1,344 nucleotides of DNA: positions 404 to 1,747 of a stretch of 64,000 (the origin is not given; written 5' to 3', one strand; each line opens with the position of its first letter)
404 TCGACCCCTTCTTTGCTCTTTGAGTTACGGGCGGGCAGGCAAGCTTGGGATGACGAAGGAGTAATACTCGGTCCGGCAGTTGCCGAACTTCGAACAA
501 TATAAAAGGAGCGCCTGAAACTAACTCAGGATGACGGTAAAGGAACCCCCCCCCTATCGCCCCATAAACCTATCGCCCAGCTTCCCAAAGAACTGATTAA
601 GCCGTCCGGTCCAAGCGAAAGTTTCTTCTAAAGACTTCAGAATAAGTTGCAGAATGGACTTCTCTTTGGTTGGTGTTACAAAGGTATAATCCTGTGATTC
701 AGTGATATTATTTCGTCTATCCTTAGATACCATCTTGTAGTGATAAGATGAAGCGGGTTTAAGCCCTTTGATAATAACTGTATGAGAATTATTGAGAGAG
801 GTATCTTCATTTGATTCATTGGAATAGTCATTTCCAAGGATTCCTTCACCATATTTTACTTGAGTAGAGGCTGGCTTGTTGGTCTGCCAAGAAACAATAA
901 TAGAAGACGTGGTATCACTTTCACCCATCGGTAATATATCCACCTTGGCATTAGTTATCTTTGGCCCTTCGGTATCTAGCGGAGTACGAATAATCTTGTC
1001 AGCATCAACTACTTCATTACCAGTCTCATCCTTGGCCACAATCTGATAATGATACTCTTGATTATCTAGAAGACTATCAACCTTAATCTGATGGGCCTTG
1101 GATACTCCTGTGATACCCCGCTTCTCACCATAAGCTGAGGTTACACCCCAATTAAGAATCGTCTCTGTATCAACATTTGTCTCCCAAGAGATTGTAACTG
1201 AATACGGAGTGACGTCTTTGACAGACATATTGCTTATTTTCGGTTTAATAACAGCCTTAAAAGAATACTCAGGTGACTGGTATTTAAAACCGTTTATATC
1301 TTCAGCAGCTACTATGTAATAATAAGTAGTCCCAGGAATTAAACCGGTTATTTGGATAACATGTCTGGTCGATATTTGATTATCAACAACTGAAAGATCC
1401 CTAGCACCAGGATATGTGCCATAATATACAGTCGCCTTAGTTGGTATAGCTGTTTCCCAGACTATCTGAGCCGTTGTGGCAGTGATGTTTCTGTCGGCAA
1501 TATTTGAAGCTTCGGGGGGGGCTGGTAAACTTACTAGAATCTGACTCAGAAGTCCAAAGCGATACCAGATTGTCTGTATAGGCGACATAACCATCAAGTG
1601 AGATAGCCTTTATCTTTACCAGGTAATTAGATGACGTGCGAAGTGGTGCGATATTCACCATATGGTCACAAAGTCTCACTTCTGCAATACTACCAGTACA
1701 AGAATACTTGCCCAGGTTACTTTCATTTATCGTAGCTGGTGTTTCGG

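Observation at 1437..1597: Frameshift in the 8.5-kb giant surface-protein gene falls exactly in a G8 homopolymer; a second C9 run abuts its stop codon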

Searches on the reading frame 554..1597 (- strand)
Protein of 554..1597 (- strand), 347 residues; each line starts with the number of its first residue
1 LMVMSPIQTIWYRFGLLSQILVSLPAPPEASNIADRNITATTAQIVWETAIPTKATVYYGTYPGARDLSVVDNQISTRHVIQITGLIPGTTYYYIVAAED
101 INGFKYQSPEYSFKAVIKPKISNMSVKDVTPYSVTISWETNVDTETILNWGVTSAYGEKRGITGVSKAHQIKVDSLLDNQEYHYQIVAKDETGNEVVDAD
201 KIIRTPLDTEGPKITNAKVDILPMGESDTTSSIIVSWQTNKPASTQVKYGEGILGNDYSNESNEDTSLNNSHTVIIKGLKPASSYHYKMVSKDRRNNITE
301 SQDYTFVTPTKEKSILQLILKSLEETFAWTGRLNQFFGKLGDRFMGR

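Call 11: search_protein_families(library=pfam, proteins=[window:554-1597:-], max_evalue=0.01)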
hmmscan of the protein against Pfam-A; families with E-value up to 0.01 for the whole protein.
window:554-1597:- (347 aa): 6 families
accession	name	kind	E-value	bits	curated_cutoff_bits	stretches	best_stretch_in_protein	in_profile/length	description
PF16656.11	Pur_ac_phosph_N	-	1.2e-24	87.1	30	2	229-308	11-93/93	Purple acid Phosphatase, N-terminal domain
PF00041.27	fn3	-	2.7e-14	53.6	25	3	120-194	2-74/84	Fibronectin type III domain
PF16655.11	PhoD_N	-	2.3e-08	34.9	30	0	258-296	43-83/90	PhoD-like phosphatase, N-terminal domain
PF25059.1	FN3_DSCAM-DSCAML_C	-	6.3e-06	26.9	39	0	267-312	40-83/89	DSCAM/DSCAML C-terminal Fn3-like domain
PF16893.11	fn3_2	-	0.00028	21.4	27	0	118-193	2-78/89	Fibronectin type III domain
PF25077.1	DUF7800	-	0.00051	20.6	27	0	36-101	11-74/89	Domain of unknown function (DUF7800)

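Call 67: predict_structure(alignment_id=A5)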
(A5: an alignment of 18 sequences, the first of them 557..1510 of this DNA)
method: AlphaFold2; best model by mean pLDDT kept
length: 318 residues; sequences in the alignment: 18
mean_pLDDT: 83.1   pTM: 0.53
mean pLDDT of the five models: 83.1, 82.8, 82.3, 82.3, 82.0
residues with pLDDT >= 90: 114; 70-90: 155; 50-70: 45; < 50: 4
segments of 3 or more residues with pLDDT < 50: none
pLDDT, mean of each block of 10 residues (from residue 1): 52 82 92 90 90 85 92 90 85 91 93 91 88 86 91 93 87 91 88 77 89 89 83 81 89 88 88 87 64 58 52 53
secondary structure, 60 per line:
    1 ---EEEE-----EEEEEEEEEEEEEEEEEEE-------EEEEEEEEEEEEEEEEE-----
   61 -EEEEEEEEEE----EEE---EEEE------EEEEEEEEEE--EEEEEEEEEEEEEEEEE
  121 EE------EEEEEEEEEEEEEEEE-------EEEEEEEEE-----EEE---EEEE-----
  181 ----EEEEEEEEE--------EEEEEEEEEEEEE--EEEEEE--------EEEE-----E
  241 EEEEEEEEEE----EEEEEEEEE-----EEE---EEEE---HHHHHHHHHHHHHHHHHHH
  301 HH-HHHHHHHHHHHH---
elements in order: E4-7 E13-31 E39-55 E62-71 E76-78 E82-85 E92-101 E104-122 E129-144 E152-160 E166-168 E172-175 E185-193 E202-214 E217-222 E231-234 E240-250 E255-263 E269-271 E275-278 H282-302 H304-315

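Call 70: fold_search(model_id=the predicted structure, library=pdb)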
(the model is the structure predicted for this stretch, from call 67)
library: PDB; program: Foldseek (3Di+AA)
matches with E <= 10: 1931; with E <= 0.001: 439
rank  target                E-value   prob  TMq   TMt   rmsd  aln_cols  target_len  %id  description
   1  6xay_A                6.5e-12  1.00  0.43  0.49   9.0       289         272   17  Structure of a fragment of human fibronectin containing the 10th, 11th and 12th type III domains (released 2021-06-09)
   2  6xay_B                1.4e-11  1.00  0.44  0.51   8.9       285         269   18  Structure of a fragment of human fibronectin containing the 10th, 11th and 12th type III domains (released 2021-06-09)
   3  7y8s_B                1.2e-10  1.00  0.27  0.30  18.7       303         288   16  Crystal structure of sDscam FNIII1-3 domains, isoform beta2v6 (released 2023-05-24)
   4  6xay_C                1.5e-10  1.00  0.43  0.49   8.9       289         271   18  Structure of a fragment of human fibronectin containing the 10th, 11th and 12th type III domains (released 2021-06-09)
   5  7y8s_A                1.5e-10  1.00  0.28  0.31  18.7       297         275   16  Crystal structure of sDscam FNIII1-3 domains, isoform beta2v6 (released 2023-05-24)
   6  6tpw                  1.5e-10  1.00  0.28  0.24  13.3       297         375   16  Crystal structures of FNIII domain one through four of the human leucocyte common antigen-related protein ( LAR) (released 2020-05-13)
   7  2v5y                  1.7e-10  1.00  0.35  0.24   9.9       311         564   17  Crystal structure of the receptor protein tyrosine phosphatase mu ectodomain (released 2007-09-11)
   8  5e53_D                1.8e-10  1.00  0.26  0.28  17.4       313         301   18  Crystal structure of chicken CNTN1 FN1-FN3 domains (released 2016-08-31)
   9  6x3a                  3.4e-10  1.00  0.33  0.34  11.6       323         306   14  Crystal structure of the FN4-FN6 domains of human PTPRD (released 2021-05-26)
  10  7tyj_B                4.2e-10  1.00  0.35  0.33  10.2       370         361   14  Cryo-EM Structure of insulin receptor-related receptor (IRR) in apo-state captured at pH 7. The 3D refinement was focu (released 2023-02-15)
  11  5e7l                  6.7e-10  1.00  0.26  0.27  18.0       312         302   17  Crystal structure of mouse CNTN2 FN1-FN3 domains (released 2016-08-31)
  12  5e53_C                7.8e-10  1.00  0.27  0.29  18.0       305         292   17  Crystal structure of chicken CNTN1 FN1-FN3 domains (released 2016-08-31)
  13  5e53_A                7.8e-10  1.00  0.27  0.29  17.1       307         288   17  Crystal structure of chicken CNTN1 FN1-FN3 domains (released 2016-08-31)
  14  5e53_B                8.2e-10  1.00  0.27  0.29  16.6       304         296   17  Crystal structure of chicken CNTN1 FN1-FN3 domains (released 2016-08-31)
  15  7mrk_D                9.0e-10  1.00  0.28  0.30  15.4       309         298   14  Chicken CNTN4 APP complex (released 2022-01-05)
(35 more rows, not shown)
